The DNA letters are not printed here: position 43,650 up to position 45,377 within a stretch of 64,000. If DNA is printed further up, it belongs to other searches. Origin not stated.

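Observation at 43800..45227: Solute-binding (PstS/PBP-like) domain fused to a prepilin-type N-terminus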

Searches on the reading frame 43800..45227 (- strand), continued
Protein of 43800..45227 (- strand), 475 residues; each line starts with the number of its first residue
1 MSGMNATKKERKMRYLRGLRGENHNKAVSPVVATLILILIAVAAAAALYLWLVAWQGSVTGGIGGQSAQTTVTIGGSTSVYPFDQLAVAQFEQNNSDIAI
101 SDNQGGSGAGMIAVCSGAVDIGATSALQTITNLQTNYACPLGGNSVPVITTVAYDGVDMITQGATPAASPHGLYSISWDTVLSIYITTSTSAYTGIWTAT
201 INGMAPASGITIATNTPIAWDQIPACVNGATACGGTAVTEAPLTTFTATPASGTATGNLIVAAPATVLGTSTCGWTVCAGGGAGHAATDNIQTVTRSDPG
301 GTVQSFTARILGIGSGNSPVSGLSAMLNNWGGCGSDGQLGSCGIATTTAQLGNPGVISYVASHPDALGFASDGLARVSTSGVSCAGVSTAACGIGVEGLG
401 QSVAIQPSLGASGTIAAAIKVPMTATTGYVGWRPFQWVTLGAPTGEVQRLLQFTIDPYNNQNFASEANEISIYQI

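Call 22: search_solved_structures(query=A1, max_evalue=0.01, show_alignments=3)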
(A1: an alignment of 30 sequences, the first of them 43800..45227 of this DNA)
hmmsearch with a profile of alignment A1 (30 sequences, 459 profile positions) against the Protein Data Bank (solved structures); distinct sequences matched with E-value up to 0.01: 13.
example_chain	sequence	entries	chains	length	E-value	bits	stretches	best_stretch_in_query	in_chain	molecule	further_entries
4q8r_A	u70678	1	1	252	1.2e-09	40.9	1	69-163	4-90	Phosphate ABC transporter, phosphate-binding protein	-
4gd5_A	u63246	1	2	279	1.6e-09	40.5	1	65-163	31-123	Phosphate ABC transporter, phosphate-binding protein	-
9l8j_A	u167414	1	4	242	2.3e-08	36.7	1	68-136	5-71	Sll0540 protein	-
4jwo_A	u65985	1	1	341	8.7e-08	34.8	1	64-184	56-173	Phosphate binding protein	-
4h1x_A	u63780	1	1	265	1.1e-07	34.4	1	69-170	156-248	Phosphate-binding protein pstS 2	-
5kyh_A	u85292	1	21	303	4e-07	32.6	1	27-61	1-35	Iho670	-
1twy_A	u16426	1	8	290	1.1e-05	27.8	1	69-183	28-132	ABC transporter, periplasmic substrate-binding protein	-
3j1r_A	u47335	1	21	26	1.4e-05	27.5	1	27-51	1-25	archaeal adhesion filament core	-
1pc3_A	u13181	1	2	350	0.00012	24.4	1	68-133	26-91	Phosphate-binding protein 1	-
4ecf_A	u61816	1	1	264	0.00015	24.1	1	69-125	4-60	ABC-type phosphate transport system, periplasmic component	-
7dm1_B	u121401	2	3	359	0.00015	24.1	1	68-133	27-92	Phosphate-binding protein PstS 1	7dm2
4exl_A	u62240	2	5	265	0.0017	20.6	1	70-126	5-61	Phosphate-binding protein pstS 1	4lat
4n13_A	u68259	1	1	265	0.0024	20.2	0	64-159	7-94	Phosphate ABC transporter, periplasmic phosphate-binding protein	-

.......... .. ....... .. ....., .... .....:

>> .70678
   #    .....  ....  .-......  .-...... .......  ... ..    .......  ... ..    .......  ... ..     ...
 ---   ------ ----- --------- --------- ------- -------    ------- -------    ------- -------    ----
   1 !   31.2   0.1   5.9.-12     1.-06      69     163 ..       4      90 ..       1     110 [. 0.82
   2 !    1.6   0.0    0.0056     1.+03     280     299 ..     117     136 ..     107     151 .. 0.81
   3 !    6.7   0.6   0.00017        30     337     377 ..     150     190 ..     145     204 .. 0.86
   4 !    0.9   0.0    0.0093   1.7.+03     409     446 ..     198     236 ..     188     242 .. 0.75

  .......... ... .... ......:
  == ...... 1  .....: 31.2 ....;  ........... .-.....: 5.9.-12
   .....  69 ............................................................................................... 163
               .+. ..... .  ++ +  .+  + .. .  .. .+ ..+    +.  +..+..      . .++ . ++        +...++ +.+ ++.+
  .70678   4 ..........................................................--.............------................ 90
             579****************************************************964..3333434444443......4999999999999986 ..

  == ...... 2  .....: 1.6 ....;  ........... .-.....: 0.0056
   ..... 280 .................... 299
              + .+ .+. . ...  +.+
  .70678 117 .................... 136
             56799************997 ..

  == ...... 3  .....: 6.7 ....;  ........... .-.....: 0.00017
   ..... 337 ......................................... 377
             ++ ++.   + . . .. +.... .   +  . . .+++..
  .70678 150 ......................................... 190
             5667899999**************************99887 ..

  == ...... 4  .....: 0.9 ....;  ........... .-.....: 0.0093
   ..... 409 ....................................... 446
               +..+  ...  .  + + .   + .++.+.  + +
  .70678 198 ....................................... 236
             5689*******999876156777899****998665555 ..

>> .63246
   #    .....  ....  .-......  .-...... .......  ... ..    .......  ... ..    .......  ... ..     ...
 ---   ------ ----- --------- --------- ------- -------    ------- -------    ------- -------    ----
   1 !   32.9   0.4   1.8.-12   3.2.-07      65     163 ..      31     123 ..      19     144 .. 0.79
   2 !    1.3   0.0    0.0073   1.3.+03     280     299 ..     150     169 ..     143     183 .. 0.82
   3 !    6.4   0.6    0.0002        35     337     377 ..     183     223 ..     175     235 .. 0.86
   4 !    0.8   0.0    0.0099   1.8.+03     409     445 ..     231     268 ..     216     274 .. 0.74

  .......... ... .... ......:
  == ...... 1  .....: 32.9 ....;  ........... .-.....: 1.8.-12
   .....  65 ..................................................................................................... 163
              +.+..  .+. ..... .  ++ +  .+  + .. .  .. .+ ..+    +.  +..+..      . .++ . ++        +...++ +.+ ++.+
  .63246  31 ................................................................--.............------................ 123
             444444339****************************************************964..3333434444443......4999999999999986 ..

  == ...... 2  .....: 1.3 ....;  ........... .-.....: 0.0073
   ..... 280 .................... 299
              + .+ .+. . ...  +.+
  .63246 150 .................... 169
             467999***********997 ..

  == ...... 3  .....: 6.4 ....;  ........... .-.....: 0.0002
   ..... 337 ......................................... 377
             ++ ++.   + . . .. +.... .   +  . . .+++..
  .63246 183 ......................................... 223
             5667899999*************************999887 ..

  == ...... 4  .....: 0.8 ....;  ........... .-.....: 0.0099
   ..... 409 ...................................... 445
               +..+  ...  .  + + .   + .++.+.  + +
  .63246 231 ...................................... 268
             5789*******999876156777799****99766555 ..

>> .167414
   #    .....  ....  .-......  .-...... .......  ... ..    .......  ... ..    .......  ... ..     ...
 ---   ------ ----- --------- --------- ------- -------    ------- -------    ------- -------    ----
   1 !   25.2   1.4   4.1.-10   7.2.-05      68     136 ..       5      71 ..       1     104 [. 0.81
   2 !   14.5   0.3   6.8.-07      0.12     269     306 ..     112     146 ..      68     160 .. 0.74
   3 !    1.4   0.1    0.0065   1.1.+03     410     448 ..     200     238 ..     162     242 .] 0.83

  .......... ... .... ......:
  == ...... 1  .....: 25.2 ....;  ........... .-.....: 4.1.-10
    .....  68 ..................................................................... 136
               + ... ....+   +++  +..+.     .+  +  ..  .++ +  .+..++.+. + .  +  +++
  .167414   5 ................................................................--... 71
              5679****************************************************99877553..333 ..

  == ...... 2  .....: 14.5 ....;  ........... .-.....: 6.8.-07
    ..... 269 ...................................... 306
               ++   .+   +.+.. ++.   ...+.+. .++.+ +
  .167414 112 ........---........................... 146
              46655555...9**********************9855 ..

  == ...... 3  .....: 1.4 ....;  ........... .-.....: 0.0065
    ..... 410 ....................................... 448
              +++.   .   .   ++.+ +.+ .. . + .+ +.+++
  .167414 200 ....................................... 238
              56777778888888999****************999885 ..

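Call 26: fold_search(model_id=the predicted structure, library=pdb)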
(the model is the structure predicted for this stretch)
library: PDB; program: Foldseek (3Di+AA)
matches with E <= 10: 343; with E <= 0.001: 41
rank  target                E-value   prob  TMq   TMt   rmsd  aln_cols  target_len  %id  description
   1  4gd5_A                3.0e-08  1.00  0.34  0.60   7.6       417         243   13  X-ray Crystal Structure of a Putative Phosphate ABC Transporter Substrate-Binding Protein with Bound Phosphate from Cl (released 2012-08-15)
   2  4q8r                  1.0e-07  1.00  0.35  0.61   7.1       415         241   15  Crystal structure of a Phosphate Binding Protein (PBP-1) from Clostridium perfringens (released 2014-11-05)
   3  1twy_F                6.1e-07  1.00  0.36  0.63   6.6       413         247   14  Crystal structure of an ABC-type phosphate transport receptor from Vibrio cholerae (released 2004-12-21)
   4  7dm1_A                1.4e-06  1.00  0.41  0.56   6.4       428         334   14  crystal structure of the M.tuberculosis phosphate ABC transport receptor PstS-1 in complex with Fab p4-36 (released 2020-12-23)
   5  1twy_B                1.7e-06  1.00  0.36  0.62   6.7       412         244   14  Crystal structure of an ABC-type phosphate transport receptor from Vibrio cholerae (released 2004-12-21)
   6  4exl_B                2.0e-06  1.00  0.34  0.57   6.8       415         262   11  Crystal structure of phosphate ABC transporter, periplasmic phosphate-binding protein PstS 1 (PBP1) from Streptococcus (released 2012-05-30)
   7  1twy_A                2.1e-06  1.00  0.37  0.65   6.3       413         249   14  Crystal structure of an ABC-type phosphate transport receptor from Vibrio cholerae (released 2004-12-21)
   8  4ecf                  2.4e-06  1.00  0.35  0.57   6.9       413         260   12  Crystal structure of an ABC-type phosphate transport system, periplasmic component (LVIS_0633) from Lactobacillus brevis (released 2012-04-11)
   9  4exl_A                4.5e-06  1.00  0.34  0.57   7.0       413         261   11  Crystal structure of phosphate ABC transporter, periplasmic phosphate-binding protein PstS 1 (PBP1) from Streptococcus (released 2012-05-30)
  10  9l8j_A                5.4e-06  1.00  0.31  0.55   7.8       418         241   14  Crystal structure of a putative phosphate binding protein from Synechocystis sp. PCC 6803 reveals an evolutionary hots (released 2025-12-31)
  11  1pc3_MODEL_1_A        6.2e-06  1.00  0.42  0.57   6.1       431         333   13  Crystal structure of the extracellular phosphate ABC transport receptor (PstS-1) and immunodominant antigen of (released 2004-05-18)
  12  5i84_H                6.6e-06  1.00  0.38  0.55   6.9       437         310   11  Structure of the Xanthomonas citri phosphate-binding protein PhoX (released 2016-06-15)
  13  4exl_D                7.4e-06  1.00  0.35  0.58   6.8       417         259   10  Crystal structure of phosphate ABC transporter, periplasmic phosphate-binding protein PstS 1 (PBP1) from Streptococcus (released 2012-05-30)
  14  4n13                  7.9e-06  1.00  0.34  0.57   6.9       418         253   14  Crystal Structure of PstS (BB_0215) from Borrelia burgdorferi (released 2014-01-22)
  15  1twy_E                9.0e-06  1.00  0.37  0.64   6.5       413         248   14  Crystal structure of an ABC-type phosphate transport receptor from Vibrio cholerae (released 2004-12-21)
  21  9l8j_D                2.8e-05  1.00  0.31  0.55   7.9       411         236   13  Crystal structure of a putative phosphate binding protein from Synechocystis sp. PCC 6803 reveals an evolutionary hots (released 2025-12-31)
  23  9l8j_B                3.3e-05  1.00  0.30  0.51   8.8       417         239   14  Crystal structure of a putative phosphate binding protein from Synechocystis sp. PCC 6803 reveals an evolutionary hots (released 2025-12-31)
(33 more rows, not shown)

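Call 27: search_protein_representatives(protein=window:43800-45227:-)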
Query: 475 residues. Proteins with E-value up to 0.001 (for the whole library): 355; up to 1e-10: 157; up to 1e-30: 48. The best 150 are listed.
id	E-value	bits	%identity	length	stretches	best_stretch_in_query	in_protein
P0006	1.5e-160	551.8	65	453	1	9-475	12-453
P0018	1.8e-124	432.8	53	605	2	8-265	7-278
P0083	2.3e-110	386.3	57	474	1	8-475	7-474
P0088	4.0e-109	382.2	52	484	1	9-475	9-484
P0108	2.6e-106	373.0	52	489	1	6-475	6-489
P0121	2.9e-97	343.1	52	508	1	8-475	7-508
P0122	5.4e-95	335.6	46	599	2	9-255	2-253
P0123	1.4e-94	334.3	50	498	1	6-473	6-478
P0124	8.0e-93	328.5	52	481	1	1-474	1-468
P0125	1.1e-92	328.0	52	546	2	8-270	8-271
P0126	6.5e-88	312.3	50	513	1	8-475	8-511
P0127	8.3e-88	311.9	44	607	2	10-385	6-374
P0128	7.4e-85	302.2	46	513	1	2-475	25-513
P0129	3.4e-84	300.0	50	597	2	8-266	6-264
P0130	4.0e-79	283.3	47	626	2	20-307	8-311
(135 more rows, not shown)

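Call 34: find_related_loci(query=A1, collection=genome_contigs, flank=10000)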
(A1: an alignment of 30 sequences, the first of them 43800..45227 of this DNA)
Query A1 (475 aa) in genome_contigs; peptide patterns used: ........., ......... (x = any residue, [..] = any of these).
312 stretches matched a pattern; 66 encode a relative of the query (tblastn E <= 1e-3); 66 distinct loci.
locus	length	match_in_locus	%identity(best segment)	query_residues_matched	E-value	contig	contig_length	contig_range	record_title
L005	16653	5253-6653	70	1-475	0e+0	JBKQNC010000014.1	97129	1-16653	MAG: Thermoplasmata archaeon isolate LASAr3G3H3I__bin_2 LASAr3G3H3I_000000138547, whole genome shotgun sequence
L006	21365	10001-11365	64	8-475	2e-163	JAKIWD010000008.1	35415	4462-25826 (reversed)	MAG: Thermoplasmata archaeon isolate AcS4-93 k141_3694418_length_35415_cov_15.0000, whole genome shotgun sequence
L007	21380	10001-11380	53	8-475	2e-113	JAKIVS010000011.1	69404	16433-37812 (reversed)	MAG: Thermoplasmata archaeon isolate AcS1-3 NODE_569_length_69404_cov_14.432955, whole genome shotgun sequence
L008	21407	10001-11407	50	8-475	1e-112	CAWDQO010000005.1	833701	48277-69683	MAG: uncultured Thermoplasmata archaeon isolate MFD03399.bin.2.1 genome assembly, contig: contig_5598, whole genome shot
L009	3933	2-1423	50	14-475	1e-113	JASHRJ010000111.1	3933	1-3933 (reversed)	MAG: Thermoplasmata archaeon isolate JOPF098 JOPF_N102_contig_63760, whole genome shotgun sequence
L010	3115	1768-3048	52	4-475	7e-115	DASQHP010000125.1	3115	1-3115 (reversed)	MAG TPA_asm: Thermoplasmata archaeon isolate SMAG_U11836 k141_41852, whole genome shotgun sequence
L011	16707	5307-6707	51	1-475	3e-108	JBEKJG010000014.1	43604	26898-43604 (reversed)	MAG: Thermoplasmata archaeon isolate SPRUCE 318 SPRUCE_318_14, whole genome shotgun sequence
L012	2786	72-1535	49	1-475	1e-111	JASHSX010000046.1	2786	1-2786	MAG: Thermoplasmata archaeon isolate JOPF138 JOPF_A14C_contig_38198, whole genome shotgun sequence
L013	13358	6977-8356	51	24-475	2e-107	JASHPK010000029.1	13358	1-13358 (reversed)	MAG: Thermoplasmata archaeon isolate JOPF047 JOPF_A10C_contig_133138, whole genome shotgun sequence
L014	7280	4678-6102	51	1-473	5e-107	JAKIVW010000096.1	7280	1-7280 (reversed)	MAG: Thermoplasmata archaeon isolate AcS1-45 NODE_42248_length_7280_cov_4.657855, whole genome shotgun sequence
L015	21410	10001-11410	49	8-475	5e-107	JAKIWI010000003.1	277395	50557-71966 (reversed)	MAG: Thermoplasmata archaeon isolate AcS5-58 NODE_30_length_277395_cov_33.446019, whole genome shotgun sequence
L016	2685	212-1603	50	9-475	5e-111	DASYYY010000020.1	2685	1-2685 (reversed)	MAG TPA_asm: Thermoplasmata archaeon isolate SMAG_U6348 k141_761521, whole genome shotgun sequence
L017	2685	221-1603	52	8-475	7e-111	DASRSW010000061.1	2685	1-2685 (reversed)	MAG TPA_asm: Thermoplasmata archaeon isolate SMAG_U6346 k141_470694, whole genome shotgun sequence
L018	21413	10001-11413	49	4-473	1e-104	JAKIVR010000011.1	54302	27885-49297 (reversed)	MAG: Thermoplasmata archaeon isolate AcS11-62 AcS11-62_11, whole genome shotgun sequence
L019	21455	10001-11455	48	3-475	3e-103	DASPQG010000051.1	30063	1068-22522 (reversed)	MAG TPA_asm: Thermoplasmata archaeon isolate SMAG_U12193 k141_1521455, whole genome shotgun sequence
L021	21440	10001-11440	49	1-475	3e-98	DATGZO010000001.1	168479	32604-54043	MAG TPA_asm: Thermoplasmata archaeon isolate SMAG_U10666 k141_746269, whole genome shotgun sequence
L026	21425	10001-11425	46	24-475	1e-93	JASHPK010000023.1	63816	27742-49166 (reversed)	MAG: Thermoplasmata archaeon isolate JOPF047 JOPF_A10C_contig_115528, whole genome shotgun sequence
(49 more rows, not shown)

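Call 59: search_protein_families(library=pfam, proteins=[L021:3841-4683:+, L004:2624-5323:+, L002:4692-5573:+], max_evalue=0.1)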
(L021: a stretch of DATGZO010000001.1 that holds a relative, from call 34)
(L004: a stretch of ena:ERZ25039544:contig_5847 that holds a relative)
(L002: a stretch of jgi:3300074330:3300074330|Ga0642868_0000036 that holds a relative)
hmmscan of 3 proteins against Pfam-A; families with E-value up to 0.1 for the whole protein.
L021:3841-4683:+ (280 aa): 0 families

L004:2624-5323:+ (899 aa): 3 families
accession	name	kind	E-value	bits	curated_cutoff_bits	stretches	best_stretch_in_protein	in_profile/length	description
PF18911.6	PKD_4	-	0.0061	17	27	1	202-269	19-79/85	PKD domain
PF22352.2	K319L-like_PKD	-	0.016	15.7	27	1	204-269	15-79/84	K319L-like, PKD domain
PF22925.3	TS_C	-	0.071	13.1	27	0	861-898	34-71/202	Trans-sialidase, C-terminal domain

L002:4692-5573:+ (293 aa): 1 family
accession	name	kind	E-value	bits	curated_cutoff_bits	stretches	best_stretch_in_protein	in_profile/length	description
PF07790.16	Pilin_N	-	0.012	16.9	25.2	1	17-57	2-42/78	Archaeal Type IV pilin, N-terminal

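Call 60: search_protein_families(library=ncbifam, proteins=[L021:3841-4683:+, L004:2624-5323:+, L002:4692-5573:+], max_evalue=0.1)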
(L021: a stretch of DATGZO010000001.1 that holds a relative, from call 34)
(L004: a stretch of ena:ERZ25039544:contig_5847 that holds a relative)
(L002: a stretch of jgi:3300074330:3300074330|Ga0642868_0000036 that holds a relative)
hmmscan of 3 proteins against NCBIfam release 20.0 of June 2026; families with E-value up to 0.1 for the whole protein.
L021:3841-4683:+ (280 aa): 1 family
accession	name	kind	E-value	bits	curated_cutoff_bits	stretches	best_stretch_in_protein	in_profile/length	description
NF008025.0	PRK10755.1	equivalog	0.034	12.8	314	1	16-83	16-80/362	two-component system sensor histidine kinase PmrB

L004:2624-5323:+ (899 aa): 0 families

L002:4692-5573:+ (293 aa): 4 families
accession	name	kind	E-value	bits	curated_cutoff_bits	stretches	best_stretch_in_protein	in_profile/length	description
TIGR02537.2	arch_flag_Nterm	domain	0.0021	17.5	20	1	15-43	2-30/33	archaellin/type IV pilin N-terminal domain-containing protein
NF041840.1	rnfG_Methano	equivalog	0.0072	15.9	230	1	15-64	5-52/189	Rnf electron transport complex subunit RnfG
NF038058.1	adhes_P110_Nter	subfamily_domain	0.015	15.2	80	1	17-66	8-57/201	P110/LppT family adhesin N-terminal domain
NF046074.1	UpsB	equivalog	0.027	14.5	70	1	17-62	2-47/126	pilin subunit UpsB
